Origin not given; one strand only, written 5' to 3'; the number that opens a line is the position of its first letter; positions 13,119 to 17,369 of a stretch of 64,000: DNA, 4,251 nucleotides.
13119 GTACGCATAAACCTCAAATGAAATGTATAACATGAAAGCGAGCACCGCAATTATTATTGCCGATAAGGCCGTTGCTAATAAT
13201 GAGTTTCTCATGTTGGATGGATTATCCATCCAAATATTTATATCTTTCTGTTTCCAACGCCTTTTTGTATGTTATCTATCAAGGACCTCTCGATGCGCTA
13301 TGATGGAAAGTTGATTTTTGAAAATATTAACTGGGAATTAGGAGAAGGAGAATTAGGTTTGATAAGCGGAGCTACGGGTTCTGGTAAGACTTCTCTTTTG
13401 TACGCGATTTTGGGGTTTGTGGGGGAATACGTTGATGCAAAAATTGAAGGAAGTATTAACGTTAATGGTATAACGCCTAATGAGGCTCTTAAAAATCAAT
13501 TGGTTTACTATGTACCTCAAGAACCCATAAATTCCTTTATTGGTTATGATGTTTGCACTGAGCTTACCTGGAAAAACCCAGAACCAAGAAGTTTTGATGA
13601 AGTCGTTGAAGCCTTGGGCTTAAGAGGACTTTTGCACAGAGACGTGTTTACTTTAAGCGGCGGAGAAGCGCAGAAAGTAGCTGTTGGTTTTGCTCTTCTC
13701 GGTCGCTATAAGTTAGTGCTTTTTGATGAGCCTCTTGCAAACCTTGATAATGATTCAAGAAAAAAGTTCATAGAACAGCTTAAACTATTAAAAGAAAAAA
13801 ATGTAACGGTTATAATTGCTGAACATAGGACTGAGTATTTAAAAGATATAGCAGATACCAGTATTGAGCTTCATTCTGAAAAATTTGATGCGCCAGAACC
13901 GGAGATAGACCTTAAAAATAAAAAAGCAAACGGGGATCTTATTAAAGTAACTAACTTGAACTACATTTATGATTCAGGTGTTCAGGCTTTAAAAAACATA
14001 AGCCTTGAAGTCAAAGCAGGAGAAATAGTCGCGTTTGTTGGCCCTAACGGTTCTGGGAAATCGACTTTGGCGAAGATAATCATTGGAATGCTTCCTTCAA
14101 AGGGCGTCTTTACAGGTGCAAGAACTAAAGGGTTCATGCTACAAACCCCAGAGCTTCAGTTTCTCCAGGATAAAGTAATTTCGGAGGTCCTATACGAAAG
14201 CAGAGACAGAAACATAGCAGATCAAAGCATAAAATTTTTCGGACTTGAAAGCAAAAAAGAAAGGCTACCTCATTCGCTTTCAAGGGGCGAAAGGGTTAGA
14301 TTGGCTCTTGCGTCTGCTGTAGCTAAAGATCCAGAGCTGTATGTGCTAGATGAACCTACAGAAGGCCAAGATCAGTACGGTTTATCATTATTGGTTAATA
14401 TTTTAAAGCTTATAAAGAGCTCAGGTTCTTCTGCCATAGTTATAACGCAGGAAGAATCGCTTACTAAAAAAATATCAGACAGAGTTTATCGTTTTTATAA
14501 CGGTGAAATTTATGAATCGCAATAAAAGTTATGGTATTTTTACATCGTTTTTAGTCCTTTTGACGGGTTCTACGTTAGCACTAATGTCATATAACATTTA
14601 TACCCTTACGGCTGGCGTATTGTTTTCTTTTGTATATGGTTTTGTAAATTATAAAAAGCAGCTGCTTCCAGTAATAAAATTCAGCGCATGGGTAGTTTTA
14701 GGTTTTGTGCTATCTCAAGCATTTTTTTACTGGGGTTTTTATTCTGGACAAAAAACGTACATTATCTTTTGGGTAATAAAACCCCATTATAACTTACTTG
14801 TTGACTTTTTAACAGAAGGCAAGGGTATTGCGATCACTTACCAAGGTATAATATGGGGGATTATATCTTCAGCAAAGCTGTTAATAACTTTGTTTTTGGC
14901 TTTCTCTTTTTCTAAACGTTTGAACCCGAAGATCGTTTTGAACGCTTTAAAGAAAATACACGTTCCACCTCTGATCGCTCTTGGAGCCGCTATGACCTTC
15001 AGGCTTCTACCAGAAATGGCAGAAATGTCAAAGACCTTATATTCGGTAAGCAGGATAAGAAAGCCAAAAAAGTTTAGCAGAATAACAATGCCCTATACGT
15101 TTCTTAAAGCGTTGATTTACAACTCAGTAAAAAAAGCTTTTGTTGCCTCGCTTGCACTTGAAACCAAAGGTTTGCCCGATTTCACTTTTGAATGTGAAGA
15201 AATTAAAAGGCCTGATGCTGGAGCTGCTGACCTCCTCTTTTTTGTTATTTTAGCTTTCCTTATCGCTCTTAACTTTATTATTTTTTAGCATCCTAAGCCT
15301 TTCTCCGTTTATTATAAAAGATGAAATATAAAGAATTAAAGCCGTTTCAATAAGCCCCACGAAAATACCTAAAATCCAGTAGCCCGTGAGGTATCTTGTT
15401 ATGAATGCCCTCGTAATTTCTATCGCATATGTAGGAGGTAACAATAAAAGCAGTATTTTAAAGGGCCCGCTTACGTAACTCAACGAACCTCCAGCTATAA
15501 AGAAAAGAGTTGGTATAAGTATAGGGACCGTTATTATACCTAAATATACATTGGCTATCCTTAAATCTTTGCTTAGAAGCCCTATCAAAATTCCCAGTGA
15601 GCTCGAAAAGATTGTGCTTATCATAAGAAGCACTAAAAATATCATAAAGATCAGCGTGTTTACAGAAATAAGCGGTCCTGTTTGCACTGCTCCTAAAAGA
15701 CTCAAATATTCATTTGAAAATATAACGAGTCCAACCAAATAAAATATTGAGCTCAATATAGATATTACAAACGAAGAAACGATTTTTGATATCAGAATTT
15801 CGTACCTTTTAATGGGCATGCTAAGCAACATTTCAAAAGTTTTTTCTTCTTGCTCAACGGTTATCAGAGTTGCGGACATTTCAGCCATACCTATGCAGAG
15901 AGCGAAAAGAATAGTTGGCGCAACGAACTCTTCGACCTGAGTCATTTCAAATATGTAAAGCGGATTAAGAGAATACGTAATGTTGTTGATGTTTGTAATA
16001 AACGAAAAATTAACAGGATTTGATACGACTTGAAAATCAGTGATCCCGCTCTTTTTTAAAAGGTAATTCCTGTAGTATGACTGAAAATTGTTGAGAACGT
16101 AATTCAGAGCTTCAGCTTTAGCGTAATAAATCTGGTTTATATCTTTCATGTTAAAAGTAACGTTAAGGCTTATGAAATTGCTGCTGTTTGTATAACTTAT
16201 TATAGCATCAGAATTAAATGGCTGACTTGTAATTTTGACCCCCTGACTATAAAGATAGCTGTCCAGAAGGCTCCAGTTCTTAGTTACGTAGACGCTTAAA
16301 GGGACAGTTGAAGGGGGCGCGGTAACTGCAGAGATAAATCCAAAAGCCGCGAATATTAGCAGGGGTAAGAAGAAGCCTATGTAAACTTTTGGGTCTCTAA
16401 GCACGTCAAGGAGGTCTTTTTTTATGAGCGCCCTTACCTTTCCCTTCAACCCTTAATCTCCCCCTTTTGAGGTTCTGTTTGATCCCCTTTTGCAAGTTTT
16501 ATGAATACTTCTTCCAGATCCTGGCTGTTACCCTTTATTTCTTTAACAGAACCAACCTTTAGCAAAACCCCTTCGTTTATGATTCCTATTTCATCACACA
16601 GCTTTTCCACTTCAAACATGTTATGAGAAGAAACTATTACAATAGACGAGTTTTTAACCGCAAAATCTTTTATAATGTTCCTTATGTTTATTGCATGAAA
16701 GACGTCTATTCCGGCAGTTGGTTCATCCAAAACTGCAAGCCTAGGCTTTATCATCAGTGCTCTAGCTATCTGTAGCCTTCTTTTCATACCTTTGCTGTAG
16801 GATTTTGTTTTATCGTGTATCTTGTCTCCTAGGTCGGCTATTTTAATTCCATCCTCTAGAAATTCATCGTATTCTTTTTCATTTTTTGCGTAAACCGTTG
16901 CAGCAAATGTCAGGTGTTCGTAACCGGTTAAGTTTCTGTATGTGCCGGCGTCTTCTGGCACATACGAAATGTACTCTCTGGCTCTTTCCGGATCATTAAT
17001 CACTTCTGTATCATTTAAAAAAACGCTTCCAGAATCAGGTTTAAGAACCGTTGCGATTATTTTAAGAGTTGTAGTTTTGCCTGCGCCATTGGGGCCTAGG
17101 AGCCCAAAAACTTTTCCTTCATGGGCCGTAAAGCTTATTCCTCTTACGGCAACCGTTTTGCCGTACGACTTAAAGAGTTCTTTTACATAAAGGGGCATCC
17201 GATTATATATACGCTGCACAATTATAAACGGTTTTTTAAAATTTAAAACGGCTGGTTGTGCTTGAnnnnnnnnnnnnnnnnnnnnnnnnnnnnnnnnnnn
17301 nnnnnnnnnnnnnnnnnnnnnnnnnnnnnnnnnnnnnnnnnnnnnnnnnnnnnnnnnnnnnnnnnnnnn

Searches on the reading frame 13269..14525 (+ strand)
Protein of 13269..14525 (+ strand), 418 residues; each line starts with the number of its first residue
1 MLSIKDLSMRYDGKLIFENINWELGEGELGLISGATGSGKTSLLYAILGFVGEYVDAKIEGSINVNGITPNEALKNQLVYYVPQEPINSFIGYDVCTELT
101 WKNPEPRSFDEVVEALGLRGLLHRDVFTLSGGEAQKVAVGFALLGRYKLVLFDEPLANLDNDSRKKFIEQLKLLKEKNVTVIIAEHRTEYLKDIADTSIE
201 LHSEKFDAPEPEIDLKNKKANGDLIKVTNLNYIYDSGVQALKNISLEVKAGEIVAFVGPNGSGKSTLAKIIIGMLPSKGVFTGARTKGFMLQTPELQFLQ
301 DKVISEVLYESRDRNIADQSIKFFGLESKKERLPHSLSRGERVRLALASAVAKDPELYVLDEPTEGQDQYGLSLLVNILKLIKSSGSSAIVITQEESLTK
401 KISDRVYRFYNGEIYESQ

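Call 16: search_protein_families(library=pfam, proteins=[window:13269-14525:+], max_evalue=0.001)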
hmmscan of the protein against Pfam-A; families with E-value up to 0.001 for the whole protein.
window:13269-14525:+ (418 aa): 17 families
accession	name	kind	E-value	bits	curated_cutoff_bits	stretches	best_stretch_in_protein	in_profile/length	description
PF00005.33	ABC_tran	-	1.2e-43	149.4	25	2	241-364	1-136/137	ABC transporter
PF02463.25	SMC_N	-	1.4e-14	54.5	40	0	124-199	135-209/220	RecF/RecN/SMC N terminal domain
PF13304.12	AAA_21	-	3.5e-12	47.4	27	0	307-393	220-297/304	AAA domain, putative AbiEii toxin, Type IV TA system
PF13476.12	AAA_23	-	2.3e-08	35.4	27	1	242-314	11-84/201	AAA domain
PF13555.12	AAA_29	-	4.1e-08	33.3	27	0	246-267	17-38/61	P-loop containing region of AAA domain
PF00437.27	T2SSE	-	1.9e-06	27.2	24.9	1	31-54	146-169/370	Type II/IV secretion system protein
PF13175.12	AAA_15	-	4e-06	27.1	32.1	0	241-295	14-55/374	AAA ATPase domain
PF13191.12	AAA_16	-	5.1e-06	27.5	32.6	0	25-49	22-46/167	AAA ATPase domain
PF13401.12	AAA_22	-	1.1e-05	26.2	27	0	252-362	6-92/130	AAA domain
PF20703.3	nSTAND1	-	7.5e-05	22.9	27.1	0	26-196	32-169/379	Novel STAND NTPase 1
PF13481.12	AAA_25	-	0.0001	22.4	27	0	24-46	30-52/195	AAA domain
PF00931.28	NB-ARC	-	0.00026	20.8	23.5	0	243-329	10-89/248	NB-ARC domain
PF03193.22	RsgA_GTPase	-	0.00028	21.2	30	0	238-273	94-128/174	RsgA GTPase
PF05729.18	NACHT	-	0.00029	21.1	26.7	0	253-301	2-50/167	NACHT domain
PF13558.12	SbcC_Walker_B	-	0.00041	21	27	0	122-171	26-88/90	SbcC/RAD50-like, Walker B motif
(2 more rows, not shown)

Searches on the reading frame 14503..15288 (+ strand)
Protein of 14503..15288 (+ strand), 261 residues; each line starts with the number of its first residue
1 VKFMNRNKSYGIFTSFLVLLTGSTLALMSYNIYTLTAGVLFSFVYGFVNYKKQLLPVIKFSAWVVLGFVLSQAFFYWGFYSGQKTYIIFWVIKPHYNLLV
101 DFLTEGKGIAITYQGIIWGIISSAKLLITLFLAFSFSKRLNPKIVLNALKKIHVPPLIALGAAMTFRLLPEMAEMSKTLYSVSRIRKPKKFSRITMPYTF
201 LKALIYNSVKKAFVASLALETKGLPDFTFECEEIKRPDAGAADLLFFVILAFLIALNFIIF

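Call 81: search_protein_families(library=pfam, proteins=[window:14503-15288:+], max_evalue=0.001)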
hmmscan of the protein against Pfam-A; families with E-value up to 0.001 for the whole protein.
window:14503-15288:+ (261 aa): 1 family
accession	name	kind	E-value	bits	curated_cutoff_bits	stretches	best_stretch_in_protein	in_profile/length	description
PF02361.21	CbiQ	-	6e-06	26.5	25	1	18-222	25-206/216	Cobalt transport protein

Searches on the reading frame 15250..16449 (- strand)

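Call 16: search_protein_families(library=pfam, proteins=[window:15250-16449:-], max_evalue=0.001)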
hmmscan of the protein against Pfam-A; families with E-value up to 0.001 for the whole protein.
window:15250-16449:- (399 aa): 4 families
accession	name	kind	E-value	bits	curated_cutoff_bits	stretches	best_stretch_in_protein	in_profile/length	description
PF12679.13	ABC2_membrane_2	-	1.1e-16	61.4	27.2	1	7-353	2-245/283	ABC-2 family transporter protein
PF12698.13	ABC2_membrane_3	-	1.3e-14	54.5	31.6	1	25-373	7-342/347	ABC-2 family transporter protein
PF01061.29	ABC2_membrane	-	1.6e-11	44.6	26.9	1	156-348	28-208/211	ABC-2 type transporter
PF12730.13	ABC2_membrane_4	-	0.00014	22.3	27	1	169-285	46-153/179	ABC-2 family transporter protein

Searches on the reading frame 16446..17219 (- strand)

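Call 81: search_protein_families(library=pfam, proteins=[window:16446-17219:-], max_evalue=0.001)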
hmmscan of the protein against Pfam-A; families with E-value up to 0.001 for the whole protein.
window:16446-17219:- (257 aa): 5 families
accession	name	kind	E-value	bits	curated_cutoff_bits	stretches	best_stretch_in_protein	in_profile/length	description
PF00005.33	ABC_tran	-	6.6e-31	108.2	25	1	26-169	2-137/137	ABC transporter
PF13304.12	AAA_21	-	2.6e-09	38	27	0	117-204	185-303/304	AAA domain, putative AbiEii toxin, Type IV TA system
PF13476.12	AAA_23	-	9.3e-06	26.8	27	1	26-143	14-130/201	AAA domain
PF25199.1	nSTAND_NTPase5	-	0.00025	21.3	34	1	33-81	39-88/145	Novel STAND NTPase 5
PF03215.21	Rad17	-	0.00049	20.5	23.8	1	36-157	46-168/186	Rad17 P-loop domain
